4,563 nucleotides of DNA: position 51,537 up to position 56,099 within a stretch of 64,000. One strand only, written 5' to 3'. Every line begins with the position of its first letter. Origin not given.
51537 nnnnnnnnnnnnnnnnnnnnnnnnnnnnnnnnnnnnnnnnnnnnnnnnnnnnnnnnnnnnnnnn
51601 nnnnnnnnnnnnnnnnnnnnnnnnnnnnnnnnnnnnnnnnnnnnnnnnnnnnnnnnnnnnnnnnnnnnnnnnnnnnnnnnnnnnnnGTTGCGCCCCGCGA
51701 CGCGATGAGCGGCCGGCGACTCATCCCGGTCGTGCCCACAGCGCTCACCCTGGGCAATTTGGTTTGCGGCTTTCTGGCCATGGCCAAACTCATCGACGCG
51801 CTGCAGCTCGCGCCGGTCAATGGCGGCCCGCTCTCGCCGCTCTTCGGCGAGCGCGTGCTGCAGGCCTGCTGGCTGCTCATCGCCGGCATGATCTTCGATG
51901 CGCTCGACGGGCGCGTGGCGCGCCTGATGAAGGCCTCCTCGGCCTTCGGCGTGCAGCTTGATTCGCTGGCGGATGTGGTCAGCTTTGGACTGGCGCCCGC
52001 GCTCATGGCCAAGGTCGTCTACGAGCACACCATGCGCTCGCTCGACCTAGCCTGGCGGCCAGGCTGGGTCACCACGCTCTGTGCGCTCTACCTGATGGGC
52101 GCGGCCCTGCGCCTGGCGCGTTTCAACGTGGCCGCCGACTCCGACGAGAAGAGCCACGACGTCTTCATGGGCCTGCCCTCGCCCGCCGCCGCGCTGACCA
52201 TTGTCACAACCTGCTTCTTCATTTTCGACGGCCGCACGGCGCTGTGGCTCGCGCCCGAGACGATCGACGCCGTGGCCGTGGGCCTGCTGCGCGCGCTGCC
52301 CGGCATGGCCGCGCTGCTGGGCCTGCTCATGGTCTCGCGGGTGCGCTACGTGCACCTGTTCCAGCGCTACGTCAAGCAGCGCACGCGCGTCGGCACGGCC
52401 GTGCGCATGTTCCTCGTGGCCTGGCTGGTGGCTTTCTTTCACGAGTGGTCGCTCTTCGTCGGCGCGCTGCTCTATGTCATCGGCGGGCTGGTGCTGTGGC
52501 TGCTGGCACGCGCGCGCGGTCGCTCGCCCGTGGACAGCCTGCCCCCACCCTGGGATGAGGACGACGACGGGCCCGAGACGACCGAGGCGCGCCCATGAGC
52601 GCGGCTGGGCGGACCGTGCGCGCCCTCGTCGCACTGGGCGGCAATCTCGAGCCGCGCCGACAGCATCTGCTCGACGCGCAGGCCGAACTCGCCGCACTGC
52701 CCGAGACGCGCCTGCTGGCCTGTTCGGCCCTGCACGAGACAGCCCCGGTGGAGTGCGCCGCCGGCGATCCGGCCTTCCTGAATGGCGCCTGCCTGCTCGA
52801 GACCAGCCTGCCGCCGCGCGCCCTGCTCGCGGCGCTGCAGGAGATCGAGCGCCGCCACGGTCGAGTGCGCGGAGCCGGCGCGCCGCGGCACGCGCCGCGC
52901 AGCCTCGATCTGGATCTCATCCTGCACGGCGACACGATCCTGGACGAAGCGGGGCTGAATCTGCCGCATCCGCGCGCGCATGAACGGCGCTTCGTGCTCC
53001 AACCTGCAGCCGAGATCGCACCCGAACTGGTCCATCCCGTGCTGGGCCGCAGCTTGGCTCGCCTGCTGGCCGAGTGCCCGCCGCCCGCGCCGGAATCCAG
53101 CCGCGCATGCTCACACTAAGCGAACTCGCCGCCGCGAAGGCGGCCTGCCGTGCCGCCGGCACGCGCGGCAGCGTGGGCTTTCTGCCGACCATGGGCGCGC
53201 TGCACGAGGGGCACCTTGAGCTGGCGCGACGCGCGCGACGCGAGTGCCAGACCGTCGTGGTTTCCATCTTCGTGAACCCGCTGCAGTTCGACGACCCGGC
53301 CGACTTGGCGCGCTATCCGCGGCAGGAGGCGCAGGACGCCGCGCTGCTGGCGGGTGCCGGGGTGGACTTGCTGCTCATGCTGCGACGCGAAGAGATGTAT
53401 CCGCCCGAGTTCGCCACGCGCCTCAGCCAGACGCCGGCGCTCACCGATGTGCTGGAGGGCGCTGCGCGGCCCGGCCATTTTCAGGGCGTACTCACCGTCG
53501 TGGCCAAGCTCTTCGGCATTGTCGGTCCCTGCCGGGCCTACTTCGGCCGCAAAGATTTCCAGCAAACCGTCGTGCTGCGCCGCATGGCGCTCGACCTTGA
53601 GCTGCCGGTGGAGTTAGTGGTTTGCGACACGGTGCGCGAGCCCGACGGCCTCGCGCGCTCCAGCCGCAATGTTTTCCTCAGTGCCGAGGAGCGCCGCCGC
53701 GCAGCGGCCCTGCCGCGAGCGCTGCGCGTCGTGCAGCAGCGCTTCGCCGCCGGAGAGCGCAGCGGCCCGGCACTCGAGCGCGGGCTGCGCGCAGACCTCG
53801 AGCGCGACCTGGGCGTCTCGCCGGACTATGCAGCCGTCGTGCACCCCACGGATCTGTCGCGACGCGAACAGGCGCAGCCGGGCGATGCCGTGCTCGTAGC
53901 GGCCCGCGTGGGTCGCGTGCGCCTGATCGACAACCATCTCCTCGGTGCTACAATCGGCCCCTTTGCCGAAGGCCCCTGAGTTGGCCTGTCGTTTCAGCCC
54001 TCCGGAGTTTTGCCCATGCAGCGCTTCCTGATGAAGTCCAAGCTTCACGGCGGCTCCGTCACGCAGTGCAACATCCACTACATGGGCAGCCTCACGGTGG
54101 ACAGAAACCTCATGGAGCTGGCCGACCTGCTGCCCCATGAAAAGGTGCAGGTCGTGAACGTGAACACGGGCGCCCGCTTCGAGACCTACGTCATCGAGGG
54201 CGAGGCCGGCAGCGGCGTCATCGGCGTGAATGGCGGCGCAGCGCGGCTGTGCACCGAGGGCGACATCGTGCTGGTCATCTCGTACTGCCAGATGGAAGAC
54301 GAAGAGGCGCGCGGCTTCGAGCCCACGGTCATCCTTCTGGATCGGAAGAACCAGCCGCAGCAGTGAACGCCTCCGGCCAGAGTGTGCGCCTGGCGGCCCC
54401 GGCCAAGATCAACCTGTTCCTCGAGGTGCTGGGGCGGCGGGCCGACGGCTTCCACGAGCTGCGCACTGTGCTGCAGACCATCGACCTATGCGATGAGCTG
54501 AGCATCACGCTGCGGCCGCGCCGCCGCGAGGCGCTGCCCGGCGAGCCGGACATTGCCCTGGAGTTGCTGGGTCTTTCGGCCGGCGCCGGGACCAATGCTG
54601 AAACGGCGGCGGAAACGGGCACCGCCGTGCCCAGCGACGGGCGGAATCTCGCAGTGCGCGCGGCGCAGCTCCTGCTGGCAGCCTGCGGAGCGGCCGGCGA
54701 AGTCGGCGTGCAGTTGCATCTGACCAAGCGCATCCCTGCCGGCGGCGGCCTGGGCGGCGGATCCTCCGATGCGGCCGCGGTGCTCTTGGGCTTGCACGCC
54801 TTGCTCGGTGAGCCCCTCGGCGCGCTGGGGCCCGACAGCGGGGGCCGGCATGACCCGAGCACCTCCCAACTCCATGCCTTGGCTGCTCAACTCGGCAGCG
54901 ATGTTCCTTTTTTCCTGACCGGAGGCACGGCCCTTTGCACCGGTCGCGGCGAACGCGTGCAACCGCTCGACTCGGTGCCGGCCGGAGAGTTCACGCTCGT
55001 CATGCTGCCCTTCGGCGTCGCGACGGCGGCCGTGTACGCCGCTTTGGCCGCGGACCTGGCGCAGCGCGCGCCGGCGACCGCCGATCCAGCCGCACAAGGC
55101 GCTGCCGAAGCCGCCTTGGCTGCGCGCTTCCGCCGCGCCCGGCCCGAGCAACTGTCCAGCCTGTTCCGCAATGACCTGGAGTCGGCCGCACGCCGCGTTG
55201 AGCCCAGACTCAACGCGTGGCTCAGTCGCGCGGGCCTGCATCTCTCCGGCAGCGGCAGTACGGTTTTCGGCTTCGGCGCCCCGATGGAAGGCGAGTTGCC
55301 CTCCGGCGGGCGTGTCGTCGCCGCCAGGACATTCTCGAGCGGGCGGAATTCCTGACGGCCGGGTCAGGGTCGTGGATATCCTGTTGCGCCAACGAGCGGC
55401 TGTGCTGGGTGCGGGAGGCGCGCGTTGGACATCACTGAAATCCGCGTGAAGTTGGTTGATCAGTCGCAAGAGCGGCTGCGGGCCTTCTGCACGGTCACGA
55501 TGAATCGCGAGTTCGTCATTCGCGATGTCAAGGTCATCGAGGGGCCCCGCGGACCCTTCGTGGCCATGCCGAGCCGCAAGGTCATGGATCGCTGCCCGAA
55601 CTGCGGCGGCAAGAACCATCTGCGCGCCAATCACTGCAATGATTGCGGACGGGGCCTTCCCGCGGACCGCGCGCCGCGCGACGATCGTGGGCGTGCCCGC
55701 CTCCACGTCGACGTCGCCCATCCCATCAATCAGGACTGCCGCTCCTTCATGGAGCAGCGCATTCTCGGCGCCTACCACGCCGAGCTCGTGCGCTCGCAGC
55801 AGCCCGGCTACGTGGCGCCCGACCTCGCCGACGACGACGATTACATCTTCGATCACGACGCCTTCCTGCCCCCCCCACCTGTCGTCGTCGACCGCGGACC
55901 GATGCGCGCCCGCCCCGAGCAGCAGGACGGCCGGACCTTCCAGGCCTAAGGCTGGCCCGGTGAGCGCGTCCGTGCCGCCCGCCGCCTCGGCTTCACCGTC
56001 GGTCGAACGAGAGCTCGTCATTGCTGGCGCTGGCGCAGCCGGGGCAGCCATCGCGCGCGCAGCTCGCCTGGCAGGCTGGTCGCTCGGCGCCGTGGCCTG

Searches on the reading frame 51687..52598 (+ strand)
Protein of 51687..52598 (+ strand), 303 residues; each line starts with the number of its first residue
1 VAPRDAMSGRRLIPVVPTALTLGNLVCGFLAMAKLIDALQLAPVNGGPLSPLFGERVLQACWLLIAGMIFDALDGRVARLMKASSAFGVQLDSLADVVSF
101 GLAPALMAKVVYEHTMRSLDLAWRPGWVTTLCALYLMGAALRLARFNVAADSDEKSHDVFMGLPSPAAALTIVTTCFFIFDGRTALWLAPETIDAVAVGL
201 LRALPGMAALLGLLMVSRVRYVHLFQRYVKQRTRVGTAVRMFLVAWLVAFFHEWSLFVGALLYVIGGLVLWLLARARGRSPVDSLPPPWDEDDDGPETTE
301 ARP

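Call 34: search_protein_families(library=pfam, proteins=[window:51687-52598:+], max_evalue=0.0001)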
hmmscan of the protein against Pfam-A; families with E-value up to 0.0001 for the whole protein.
window:51687-52598:+ (303 aa): 1 family
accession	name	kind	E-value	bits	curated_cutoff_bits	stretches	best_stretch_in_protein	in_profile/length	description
PF01066.26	CDP-OH_P_transf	-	1.8e-17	64.6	22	1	16-184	3-138/152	CDP-alcohol phosphatidyltransferase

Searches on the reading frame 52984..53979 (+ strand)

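Call 34: search_protein_families(library=pfam, proteins=[window:52984-53979:+], max_evalue=0.0001)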
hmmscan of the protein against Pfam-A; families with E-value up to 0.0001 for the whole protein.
window:52984-53979:+ (331 aa): 1 family
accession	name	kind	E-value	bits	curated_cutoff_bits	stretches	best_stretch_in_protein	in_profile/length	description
PF02569.21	Pantoate_ligase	-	1.5e-90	303.5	20.7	1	46-318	7-267/268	Pantoate-beta-alanine ligase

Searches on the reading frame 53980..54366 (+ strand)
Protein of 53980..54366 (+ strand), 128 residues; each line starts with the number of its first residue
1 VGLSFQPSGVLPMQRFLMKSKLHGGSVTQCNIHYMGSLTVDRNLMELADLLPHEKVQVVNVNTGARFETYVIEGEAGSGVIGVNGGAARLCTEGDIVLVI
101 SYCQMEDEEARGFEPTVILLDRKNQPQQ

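Call 34: search_protein_families(library=pfam, proteins=[window:53980-54366:+], max_evalue=0.0001)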
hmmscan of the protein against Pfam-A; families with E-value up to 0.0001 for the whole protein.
window:53980-54366:+ (128 aa): 1 family
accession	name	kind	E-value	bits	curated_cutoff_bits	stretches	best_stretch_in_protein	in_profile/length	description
PF02261.22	Asp_decarbox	-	1.5e-46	157.4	25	1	13-125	1-113/115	Aspartate decarboxylase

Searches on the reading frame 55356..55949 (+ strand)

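Call 34: search_protein_families(library=pfam, proteins=[window:55356-55949:+], max_evalue=0.0001)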
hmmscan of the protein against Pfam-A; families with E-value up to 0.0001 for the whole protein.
window:55356-55949:+ (197 aa): 1 family
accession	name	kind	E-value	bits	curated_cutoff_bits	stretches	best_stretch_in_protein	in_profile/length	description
PF04026.17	SpoVG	-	5.6e-23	81.3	29.6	1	25-141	2-81/82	SpoVG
